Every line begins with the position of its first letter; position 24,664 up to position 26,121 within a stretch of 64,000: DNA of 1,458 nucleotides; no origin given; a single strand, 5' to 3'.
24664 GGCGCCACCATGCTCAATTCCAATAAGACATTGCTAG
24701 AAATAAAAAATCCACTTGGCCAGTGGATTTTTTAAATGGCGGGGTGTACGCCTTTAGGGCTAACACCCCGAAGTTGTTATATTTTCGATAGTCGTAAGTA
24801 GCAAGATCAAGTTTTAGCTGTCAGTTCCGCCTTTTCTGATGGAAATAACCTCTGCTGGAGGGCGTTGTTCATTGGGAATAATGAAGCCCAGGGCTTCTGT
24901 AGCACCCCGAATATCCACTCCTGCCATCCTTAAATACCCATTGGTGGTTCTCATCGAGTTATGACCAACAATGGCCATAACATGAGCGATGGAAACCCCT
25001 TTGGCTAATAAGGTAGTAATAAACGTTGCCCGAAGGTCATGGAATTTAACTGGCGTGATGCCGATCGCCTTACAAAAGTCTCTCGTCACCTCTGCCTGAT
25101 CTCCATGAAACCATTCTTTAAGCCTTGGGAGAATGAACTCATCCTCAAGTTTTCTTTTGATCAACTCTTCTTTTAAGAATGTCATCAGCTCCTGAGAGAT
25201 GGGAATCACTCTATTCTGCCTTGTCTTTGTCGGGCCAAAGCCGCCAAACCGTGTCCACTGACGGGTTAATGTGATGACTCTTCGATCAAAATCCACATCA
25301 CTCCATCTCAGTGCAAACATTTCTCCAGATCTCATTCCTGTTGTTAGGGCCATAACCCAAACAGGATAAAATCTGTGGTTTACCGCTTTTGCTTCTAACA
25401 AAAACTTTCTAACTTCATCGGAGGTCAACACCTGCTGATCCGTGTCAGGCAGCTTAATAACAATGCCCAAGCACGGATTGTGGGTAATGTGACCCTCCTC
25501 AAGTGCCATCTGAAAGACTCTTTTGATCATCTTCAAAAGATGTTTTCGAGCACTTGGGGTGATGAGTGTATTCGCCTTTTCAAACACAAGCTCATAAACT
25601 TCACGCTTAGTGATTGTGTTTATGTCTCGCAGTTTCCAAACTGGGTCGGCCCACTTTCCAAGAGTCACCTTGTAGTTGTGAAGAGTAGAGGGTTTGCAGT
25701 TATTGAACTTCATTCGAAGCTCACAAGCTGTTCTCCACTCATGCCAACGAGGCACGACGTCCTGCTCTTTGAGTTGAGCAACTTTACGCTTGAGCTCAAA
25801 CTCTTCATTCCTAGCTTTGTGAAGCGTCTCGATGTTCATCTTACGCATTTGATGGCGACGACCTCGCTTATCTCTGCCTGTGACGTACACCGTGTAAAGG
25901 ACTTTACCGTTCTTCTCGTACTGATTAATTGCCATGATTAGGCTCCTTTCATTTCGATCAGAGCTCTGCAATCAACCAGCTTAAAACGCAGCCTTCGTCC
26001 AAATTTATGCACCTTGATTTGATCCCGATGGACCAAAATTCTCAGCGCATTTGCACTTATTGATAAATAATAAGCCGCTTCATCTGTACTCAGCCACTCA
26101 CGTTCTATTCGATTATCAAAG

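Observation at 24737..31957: Compact integrase-bearing island at tRNA-Asp, flanked by a 14-bp direct repeat of the tRNA 3' end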

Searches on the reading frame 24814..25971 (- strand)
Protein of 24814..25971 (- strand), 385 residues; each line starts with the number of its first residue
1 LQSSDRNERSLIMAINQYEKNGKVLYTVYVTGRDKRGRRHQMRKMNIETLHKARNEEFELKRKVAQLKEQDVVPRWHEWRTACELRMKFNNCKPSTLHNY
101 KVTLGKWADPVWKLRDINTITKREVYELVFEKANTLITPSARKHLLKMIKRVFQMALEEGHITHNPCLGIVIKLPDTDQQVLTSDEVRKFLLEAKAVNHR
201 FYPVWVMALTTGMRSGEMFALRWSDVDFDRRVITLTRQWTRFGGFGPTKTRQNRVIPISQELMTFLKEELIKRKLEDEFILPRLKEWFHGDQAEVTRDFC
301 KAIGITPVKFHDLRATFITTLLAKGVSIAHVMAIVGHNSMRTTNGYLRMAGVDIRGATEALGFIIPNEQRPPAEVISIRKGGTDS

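Call 8: search_protein_families(library=pfam, proteins=[window:24814-25971:-], max_evalue=0.01)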
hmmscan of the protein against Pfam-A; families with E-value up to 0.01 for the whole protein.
window:24814-25971:- (385 aa): 2 families
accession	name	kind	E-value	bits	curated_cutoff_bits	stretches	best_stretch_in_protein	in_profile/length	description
PF00589.27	Phage_integrase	-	2.4e-26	93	27.1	1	181-348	2-167/172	Phage integrase family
PF22022.2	Phage_int_M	-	0.00011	22.8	27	1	91-167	15-90/96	Phage integrase central domain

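Call 9: search_protein_families(library=padloc, proteins=[window:24814-25971:-], max_evalue=0.01)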
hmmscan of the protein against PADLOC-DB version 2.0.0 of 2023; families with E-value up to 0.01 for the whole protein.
window:24814-25971:- (385 aa): 0 families

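Call 11: search_protein_families(library=ncbifam, proteins=[window:24814-25971:-], max_evalue=0.01)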
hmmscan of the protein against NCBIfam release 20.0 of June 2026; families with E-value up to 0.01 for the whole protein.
window:24814-25971:- (385 aa): 11 families
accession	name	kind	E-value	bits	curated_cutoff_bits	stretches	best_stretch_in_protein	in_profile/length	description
NF040815.2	recomb_XerA_Arch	equivalog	1.1e-24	87.4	220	1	86-353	6-258/263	site-specific tyrosine recombinase/integron integrase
TIGR02225.1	recomb_XerD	equivalog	1.1e-17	64.3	329.6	1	92-352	13-277/290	site-specific tyrosine recombinase XerD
TIGR02224.1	recomb_XerC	equivalog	1.5e-14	54.1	335.15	1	91-349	12-277/295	tyrosine recombinase XerC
NF001399.0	PRK00283.1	subfamily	6.3e-13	48.6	279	1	95-350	25-284/300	tyrosine recombinase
NF002331.0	PRK01287.1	subfamily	9e-12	44.6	371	1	136-350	94-313/365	site-specific tyrosine recombinase XerC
TIGR02249.1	integrase_gron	subfamily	2.2e-10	40.4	265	2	173-273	93-180/315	integron integrase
NF002685.0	PRK02436.1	equivalog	4.5e-08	33.2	178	1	137-347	52-244/245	site-specific tyrosine recombinase XerD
NF011946.0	PRK15417.1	equivalog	5.9e-08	32.2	435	1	303-360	268-329/337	integron integrase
NF003462.0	PRK05084.1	equivalog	7.1e-07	28.3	267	1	202-357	198-352/360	tyrosine recombinase XerS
NF007370.0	PRK09870.1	subfamily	0.0027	17.4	221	1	179-255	10-85/200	tyrosine-type DNA invertase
NF007371.0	PRK09871.1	subfamily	0.0036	16.9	222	1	181-347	6-172/198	tyrosine-type DNA invertase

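Call 19: find_related_loci(query=window:24814-25971:-, collection=viral_contigs, flank=10000)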
Query window:24814-25971:- (385 aa) in viral_contigs; peptide patterns used: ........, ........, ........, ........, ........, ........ (x = any residue, [..] = any of these).
1 stretches matched a pattern, but none encodes a relative of the query by tblastn (E <= 1e-3).

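Call 20: find_homologous_proteins(query=window:24814-25935:-)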
Query window:24814-25935:- (373 aa): 1176 proteins with E <= 0.001 among 2607 candidates; the best 120 are listed.
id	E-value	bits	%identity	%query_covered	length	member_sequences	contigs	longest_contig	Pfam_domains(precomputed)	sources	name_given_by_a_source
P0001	3.4e-253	857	100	100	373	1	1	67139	PF00589.28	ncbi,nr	ncbi:MAG: site-specific integrase [Oligoflexia bacterium]|nr:site-specific integrase [Oligoflexia ba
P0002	3.7e-152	525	64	99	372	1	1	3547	PF22022.3,PF00589.28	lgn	-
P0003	1.4e-147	510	60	99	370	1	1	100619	PF00589.28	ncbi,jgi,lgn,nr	ncbi:MAG: site-specific integrase [Oligoflexia bacterium]|nr:site-specific integrase [Oligoflexia ba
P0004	1.4e-146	507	62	95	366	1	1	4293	PF22022.3,PF00589.28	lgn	-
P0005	4.7e-139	482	61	95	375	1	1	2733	PF22022.3,PF00589.28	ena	-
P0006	2.3e-138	479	57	98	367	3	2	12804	PF22022.3,PF00589.28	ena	-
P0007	1.6e-137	477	58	99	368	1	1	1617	PF22022.3,PF00589.28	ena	-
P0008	1.4e-136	474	58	95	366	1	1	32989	PF14659.13,PF22022.3,PF00589.28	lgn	-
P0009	2.4e-136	473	56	98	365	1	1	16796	PF14659.13,PF22022.3,PF00589.28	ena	-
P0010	3.1e-135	469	57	99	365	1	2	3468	PF22022.3,PF00589.28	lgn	-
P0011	7.3e-135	468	57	97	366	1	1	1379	PF00589.28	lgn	-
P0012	1.5e-134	467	57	98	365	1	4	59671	PF22022.3,PF00589.28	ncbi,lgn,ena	-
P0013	1.7e-134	467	56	98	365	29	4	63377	PF00589.28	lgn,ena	-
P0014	1.8e-134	467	55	99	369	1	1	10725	PF14659.13,PF22022.3,PF00589.28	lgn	-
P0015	3.7e-134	466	56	97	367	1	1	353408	PF22022.3,PF00589.28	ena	-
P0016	5.0e-134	465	56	98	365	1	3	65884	PF22022.3,PF00589.28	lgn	-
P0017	5.7e-134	465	56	98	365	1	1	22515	PF00589.28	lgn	-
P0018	7.7e-134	465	56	98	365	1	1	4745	PF22022.3,PF00589.28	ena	-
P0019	7.7e-134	465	56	98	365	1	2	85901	PF22022.3,PF00589.28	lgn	-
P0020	1.4e-133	464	57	98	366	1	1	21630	PF22022.3,PF00589.28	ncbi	-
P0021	1.4e-133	464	56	98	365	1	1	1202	PF00589.28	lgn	-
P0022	1.5e-133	464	56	98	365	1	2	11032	PF22022.3,PF00589.28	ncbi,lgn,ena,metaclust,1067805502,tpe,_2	metaclust:\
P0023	2.3e-133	463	58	96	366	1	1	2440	PF22022.3,PF00589.28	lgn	-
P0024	2.6e-133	463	55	98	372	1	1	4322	PF14659.13,PF00589.28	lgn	-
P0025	3.8e-133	462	56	98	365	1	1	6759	PF22022.3,PF00589.28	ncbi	-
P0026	4.2e-133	462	57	95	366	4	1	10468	PF14659.13,PF22022.3,PF00589.28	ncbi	-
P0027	4.3e-133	462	56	98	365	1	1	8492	PF00589.28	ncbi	-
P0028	4.9e-133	462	55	98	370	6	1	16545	PF00589.28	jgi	jgi:integrase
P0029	7.0e-133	461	56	98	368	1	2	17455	PF22022.3,PF00589.28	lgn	-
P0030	9.7e-133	461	56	98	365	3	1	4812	PF22022.3,PF00589.28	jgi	-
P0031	9.8e-133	461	56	98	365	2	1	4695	PF00589.28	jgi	jgi:integrase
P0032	2.0e-132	460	56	98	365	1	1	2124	PF00589.28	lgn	-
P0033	2.4e-132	460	56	98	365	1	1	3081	PF00589.28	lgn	-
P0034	3.4e-132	459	56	98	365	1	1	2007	PF00589.28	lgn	-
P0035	3.7e-132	459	55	99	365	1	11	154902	PF22022.3,PF00589.28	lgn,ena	-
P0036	4.7e-132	459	55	98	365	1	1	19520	PF00589.28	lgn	-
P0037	6.0e-132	458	55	98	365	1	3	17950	PF00589.28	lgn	-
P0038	6.5e-132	458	55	99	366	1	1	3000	PF14659.13,PF00589.28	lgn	-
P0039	7.3e-132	458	55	95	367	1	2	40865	PF14659.13,PF00589.28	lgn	-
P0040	7.6e-132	458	53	100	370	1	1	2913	PF00589.28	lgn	-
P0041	8.0e-132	458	58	95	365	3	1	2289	PF22022.3,PF00589.28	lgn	-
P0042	3.1e-131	456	54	98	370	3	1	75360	PF14659.13,PF00589.28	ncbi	-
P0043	3.2e-131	456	55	99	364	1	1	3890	PF14659.13,PF22022.3,PF00589.28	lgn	-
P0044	3.5e-131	456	55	96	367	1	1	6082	PF22022.3,PF00589.28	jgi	-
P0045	3.8e-131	456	55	95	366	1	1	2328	PF14659.13,PF00589.28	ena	-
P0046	4.2e-131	456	56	95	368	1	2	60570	PF22022.3,PF00589.28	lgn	-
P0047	5.0e-131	455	57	96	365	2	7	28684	PF22022.3,PF00589.28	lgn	-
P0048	5.5e-131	455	54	98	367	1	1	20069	PF22022.3,PF00589.28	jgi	jgi:integrase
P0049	5.5e-131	455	55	95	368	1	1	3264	PF00589.28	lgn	-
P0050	7.0e-131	455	55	99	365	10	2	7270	PF22022.3,PF00589.28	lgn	-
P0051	7.8e-131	455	54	98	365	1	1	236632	PF22022.3,PF00589.28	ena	-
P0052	8.9e-131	455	56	95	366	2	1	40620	PF14659.13,PF22022.3,PF00589.28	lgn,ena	-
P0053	9.7e-131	454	58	96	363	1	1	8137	PF00589.28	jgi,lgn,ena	-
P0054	1.1e-130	454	56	96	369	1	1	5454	PF14659.13,PF00589.28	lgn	-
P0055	1.3e-130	454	54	99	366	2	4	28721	PF14659.13,PF00589.28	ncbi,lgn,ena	-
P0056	2.1e-130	453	55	98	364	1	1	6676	PF00589.28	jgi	jgi:integrase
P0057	2.5e-130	453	55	95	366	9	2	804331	PF00589.28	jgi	jgi:integrase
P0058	2.5e-130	453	54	98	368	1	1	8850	PF14659.13,PF00589.28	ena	-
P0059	2.9e-130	453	55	99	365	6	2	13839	PF22022.3,PF00589.28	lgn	-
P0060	3.0e-130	453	55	95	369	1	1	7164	PF00589.28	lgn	-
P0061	3.0e-130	453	57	95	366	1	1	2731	PF00589.28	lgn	-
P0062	3.0e-130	453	54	95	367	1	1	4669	PF00589.28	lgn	-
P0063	3.8e-130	452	56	99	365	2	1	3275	PF00589.28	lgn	-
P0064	6.1e-130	452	53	98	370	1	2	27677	PF00589.28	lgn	-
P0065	1.1e-129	451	57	98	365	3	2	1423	PF00589.28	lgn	-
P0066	1.3e-129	451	55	95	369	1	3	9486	PF22022.3,PF00589.28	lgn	-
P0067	1.8e-129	450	55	99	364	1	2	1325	PF14659.13,PF22022.3,PF00589.28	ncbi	-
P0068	1.9e-129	450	55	98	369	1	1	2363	PF00589.28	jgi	jgi:integrase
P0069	2.8e-129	450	55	98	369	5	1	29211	PF22022.3,PF00589.28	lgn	-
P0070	2.9e-129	450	53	99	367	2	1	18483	PF14659.13,PF00589.28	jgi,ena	jgi:integrase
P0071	3.3e-129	449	54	99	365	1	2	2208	PF14659.13,PF22022.3,PF00589.28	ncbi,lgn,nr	ncbi:MAG: site-specific integrase [Proteobacteria bacterium]|nr:MAG: site-specific integrase [Pseudo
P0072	4.1e-129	449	54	95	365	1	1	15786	PF14659.13,PF00589.28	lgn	-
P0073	4.3e-129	449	55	99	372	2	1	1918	PF22022.3,PF00589.28,PF02899.24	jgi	jgi:integrase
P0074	5.1e-129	449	54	98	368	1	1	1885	PF00589.28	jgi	jgi:integrase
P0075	5.1e-129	449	55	95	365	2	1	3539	PF22022.3,PF00589.28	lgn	-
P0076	5.6e-129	449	52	95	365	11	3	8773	PF14659.13,PF00589.28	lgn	-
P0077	5.9e-129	449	56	95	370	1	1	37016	PF14659.13,PF22022.3,PF00589.28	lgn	-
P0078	6.2e-129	448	52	99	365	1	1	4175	PF14659.13,PF00589.28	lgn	-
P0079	7.2e-129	448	53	98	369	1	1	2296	PF14657.13,PF00589.28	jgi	-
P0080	8.5e-129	448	54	95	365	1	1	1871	PF14659.13,PF00589.28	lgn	-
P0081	9.3e-129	448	54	99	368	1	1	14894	PF14659.13,PF00589.28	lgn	-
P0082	1.0e-128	448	55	96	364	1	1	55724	PF00589.28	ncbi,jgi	jgi:integrase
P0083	1.3e-128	447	54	99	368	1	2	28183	PF00589.28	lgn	-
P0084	1.5e-128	447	54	98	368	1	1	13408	PF14659.13,PF00589.28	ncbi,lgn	-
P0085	1.8e-128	447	57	95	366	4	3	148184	PF00589.28,PF02899.24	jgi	jgi:integrase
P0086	2.0e-128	447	55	95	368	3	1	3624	PF00589.28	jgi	jgi:integrase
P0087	2.5e-128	447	53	98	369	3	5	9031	PF00589.28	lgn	-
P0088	2.6e-128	446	53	99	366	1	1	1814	PF14659.13,PF00589.28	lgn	-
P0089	3.6e-128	446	52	100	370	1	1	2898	PF22022.3,PF00589.28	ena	-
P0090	4.2e-128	446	56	95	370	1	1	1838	PF14659.13,PF22022.3,PF00589.28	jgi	-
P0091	6.9e-128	445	55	96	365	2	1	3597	PF22022.3,PF00589.28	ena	-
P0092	7.3e-128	445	53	98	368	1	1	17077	PF14659.13,PF00589.28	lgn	-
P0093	9.4e-128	445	53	99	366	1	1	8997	PF14659.13,PF00589.28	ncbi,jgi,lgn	-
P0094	1.1e-127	444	53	95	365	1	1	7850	PF14659.13,PF00589.28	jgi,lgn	-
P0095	1.7e-127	444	54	98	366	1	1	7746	PF14659.13,PF00589.28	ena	-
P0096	2.1e-127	443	54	96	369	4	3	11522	PF00589.28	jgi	jgi:integrase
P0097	2.3e-127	443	54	95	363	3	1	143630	PF14659.13,PF00589.28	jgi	-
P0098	2.5e-127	443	55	95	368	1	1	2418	PF00589.28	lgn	-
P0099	2.6e-127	443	54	95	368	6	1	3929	PF22022.3,PF00589.28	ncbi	-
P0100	3.0e-127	443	54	95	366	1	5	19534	PF00589.28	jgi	jgi:integrase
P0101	3.9e-127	443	54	95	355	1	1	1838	PF14659.13,PF14657.13,PF00589.28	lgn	-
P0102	4.5e-127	442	52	99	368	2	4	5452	PF14659.13,PF22022.3,PF00589.28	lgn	-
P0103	5.0e-127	442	55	95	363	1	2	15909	PF00589.28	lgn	-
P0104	5.2e-127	442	54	98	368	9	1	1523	PF14659.13,PF22022.3,PF00589.28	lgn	-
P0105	5.3e-127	442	54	95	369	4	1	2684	PF22022.3,PF00589.28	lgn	-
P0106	6.2e-127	442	53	98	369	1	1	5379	PF00589.28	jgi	jgi:integrase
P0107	6.3e-127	442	52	98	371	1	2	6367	PF14659.13,PF00589.28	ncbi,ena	-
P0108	6.3e-127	442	52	99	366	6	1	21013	PF14659.13,PF00589.28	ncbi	-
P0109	6.8e-127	442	54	95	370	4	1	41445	PF00589.28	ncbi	-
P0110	9.9e-127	441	54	95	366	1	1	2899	PF14659.13,PF00589.28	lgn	-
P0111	1.0e-126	441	54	99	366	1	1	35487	PF14659.13,PF00589.28,PF02899.24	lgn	-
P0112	1.4e-126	441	53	99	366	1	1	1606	PF14659.13,PF00589.28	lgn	-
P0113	1.5e-126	441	53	95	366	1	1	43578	PF00589.28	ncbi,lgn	ncbi:MAG: tyrosine-type recombinase/integrase [Bdellovibrionales bacterium]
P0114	1.5e-126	441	51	95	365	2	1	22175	PF14659.13,PF00589.28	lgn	-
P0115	1.6e-126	441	53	99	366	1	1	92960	PF14659.13,PF00589.28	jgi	jgi:integrase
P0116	2.0e-126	440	54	98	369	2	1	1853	PF00589.28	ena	-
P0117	2.1e-126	440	56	96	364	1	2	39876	PF00589.28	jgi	jgi:integrase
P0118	2.2e-126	440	52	96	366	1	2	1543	PF14659.13,PF00589.28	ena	-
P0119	2.3e-126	440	55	98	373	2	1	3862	PF22022.3,PF00589.28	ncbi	-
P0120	2.5e-126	440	54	95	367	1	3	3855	PF14659.13,PF22022.3,PF00589.28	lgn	-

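Call 21: find_encoding_contigs(protein=P0003, flank=10000, max_places=3)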
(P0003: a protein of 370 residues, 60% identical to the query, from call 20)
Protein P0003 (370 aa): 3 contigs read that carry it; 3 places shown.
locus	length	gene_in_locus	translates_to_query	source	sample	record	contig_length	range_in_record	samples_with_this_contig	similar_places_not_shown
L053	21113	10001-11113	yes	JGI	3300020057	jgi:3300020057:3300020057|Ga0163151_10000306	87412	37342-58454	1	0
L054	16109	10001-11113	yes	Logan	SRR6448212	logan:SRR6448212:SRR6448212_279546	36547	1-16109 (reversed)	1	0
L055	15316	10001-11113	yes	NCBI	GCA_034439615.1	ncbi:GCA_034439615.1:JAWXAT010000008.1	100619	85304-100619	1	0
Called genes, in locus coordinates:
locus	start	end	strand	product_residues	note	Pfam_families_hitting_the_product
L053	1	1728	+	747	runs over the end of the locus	PF19044:P-loop_TraG, PF12846:AAA_10 (faint), PF19044:P-loop_TraG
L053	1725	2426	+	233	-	-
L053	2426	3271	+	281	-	-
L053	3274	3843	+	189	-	-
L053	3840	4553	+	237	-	PF03524:CagX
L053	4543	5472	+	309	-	PF03743:TrbI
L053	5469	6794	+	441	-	PF10412:TrwB_AAD_bind, PF12696:TraG-D_C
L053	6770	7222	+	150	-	PF13441:Gly-zipper_YMGG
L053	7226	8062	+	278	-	-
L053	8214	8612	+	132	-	-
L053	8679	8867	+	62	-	-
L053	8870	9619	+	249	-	-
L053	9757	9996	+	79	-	PF12728:HTH_17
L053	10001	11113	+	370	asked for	PF00589:Phage_integrase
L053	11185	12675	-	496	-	PF00239:Resolvase, PF07508:Recombinase, PF13408:Zn_ribbon_recom (weak)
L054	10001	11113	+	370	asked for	PF00589:Phage_integrase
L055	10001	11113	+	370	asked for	PF00589:Phage_integrase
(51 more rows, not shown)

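Call 22: find_encoding_contigs(protein=P0035, flank=10000, max_places=8)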
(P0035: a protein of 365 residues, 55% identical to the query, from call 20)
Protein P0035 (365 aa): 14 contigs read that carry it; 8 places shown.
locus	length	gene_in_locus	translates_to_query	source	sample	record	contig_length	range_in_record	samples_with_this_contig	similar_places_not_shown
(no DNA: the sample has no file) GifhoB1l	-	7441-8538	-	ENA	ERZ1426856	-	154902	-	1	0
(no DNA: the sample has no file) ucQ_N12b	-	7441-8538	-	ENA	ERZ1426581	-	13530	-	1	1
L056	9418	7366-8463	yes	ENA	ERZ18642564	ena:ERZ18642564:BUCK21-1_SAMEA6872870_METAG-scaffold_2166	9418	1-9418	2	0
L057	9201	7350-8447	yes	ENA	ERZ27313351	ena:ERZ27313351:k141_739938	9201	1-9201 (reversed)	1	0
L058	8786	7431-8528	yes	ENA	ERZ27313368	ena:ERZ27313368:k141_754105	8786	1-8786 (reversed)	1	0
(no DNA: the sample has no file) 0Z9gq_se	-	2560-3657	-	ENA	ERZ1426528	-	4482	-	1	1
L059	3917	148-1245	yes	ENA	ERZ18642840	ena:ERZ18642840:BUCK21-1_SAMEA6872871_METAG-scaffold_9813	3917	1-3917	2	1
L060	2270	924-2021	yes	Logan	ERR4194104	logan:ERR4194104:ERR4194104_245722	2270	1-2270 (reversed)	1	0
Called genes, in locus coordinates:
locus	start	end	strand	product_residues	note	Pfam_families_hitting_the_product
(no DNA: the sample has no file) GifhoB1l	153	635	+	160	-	PF19044:P-loop_TraG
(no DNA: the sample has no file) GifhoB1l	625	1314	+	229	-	-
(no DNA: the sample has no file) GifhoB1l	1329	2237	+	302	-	-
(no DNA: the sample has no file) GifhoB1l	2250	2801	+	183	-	-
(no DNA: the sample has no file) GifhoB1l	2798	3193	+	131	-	-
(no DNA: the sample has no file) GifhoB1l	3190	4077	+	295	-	PF03743:TrbI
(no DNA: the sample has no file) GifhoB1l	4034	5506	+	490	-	PF01580:FtsK_SpoIIIE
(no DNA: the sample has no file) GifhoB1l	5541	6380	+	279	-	-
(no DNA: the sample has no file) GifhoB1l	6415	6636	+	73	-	-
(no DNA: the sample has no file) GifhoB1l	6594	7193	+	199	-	-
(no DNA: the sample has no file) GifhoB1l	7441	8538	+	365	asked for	PF22022:Phage_int_M (faint), PF00589:Phage_integrase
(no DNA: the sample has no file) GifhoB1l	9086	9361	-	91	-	-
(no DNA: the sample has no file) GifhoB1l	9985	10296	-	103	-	PF13560:HTH_31, PF12844:HTH_19 (weak), PF01381:HTH_3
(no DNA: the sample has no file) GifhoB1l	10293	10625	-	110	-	PF05973:Gp49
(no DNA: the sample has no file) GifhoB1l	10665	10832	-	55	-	-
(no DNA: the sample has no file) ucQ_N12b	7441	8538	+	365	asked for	PF22022:Phage_int_M (faint), PF00589:Phage_integrase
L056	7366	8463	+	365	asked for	PF22022:Phage_int_M (faint), PF00589:Phage_integrase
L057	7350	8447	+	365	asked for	PF22022:Phage_int_M (faint), PF00589:Phage_integrase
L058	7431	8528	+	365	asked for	PF22022:Phage_int_M (faint), PF00589:Phage_integrase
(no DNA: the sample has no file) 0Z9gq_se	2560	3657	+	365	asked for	PF22022:Phage_int_M (faint), PF00589:Phage_integrase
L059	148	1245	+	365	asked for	PF22022:Phage_int_M (faint), PF00589:Phage_integrase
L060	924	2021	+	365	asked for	PF22022:Phage_int_M (faint), PF00589:Phage_integrase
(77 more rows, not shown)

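Call 27: search_protein_families(library=phrogs, proteins=[window:24814-25971:-], max_evalue=0.1)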
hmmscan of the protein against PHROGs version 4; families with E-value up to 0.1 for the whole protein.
window:24814-25971:- (385 aa): 10 families
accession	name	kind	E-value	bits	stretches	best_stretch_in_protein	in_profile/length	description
phrog_1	-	integration and excision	6.5e-56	191.8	1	19-360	117-446/611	integrase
phrog_216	-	integration and excision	5.7e-35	121.9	1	138-363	11-238/301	integrase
phrog_7244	-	integration and excision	3.1e-08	34.2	1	120-227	118-224/263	integrase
phrog_7685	-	integration and excision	4.5e-08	33.9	1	244-343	118-216/240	integrase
phrog_7269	-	integration and excision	0.00055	20.8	1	304-350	25-70/89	integrase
phrog_35951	-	unknown function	0.0024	19.3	1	298-350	11-63/97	-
phrog_25190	-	integration and excision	0.0032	18.8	1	301-341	40-80/109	integrase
phrog_5830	-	integration and excision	0.02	15.1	1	116-268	41-188/318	integrase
phrog_37709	-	unknown function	0.048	14.6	0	198-234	74-110/116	-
phrog_23271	-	unknown function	0.052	14.5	1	309-358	10-58/67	-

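Call 28: find_encoding_contigs(protein=P0001, flank=10000, max_places=5)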
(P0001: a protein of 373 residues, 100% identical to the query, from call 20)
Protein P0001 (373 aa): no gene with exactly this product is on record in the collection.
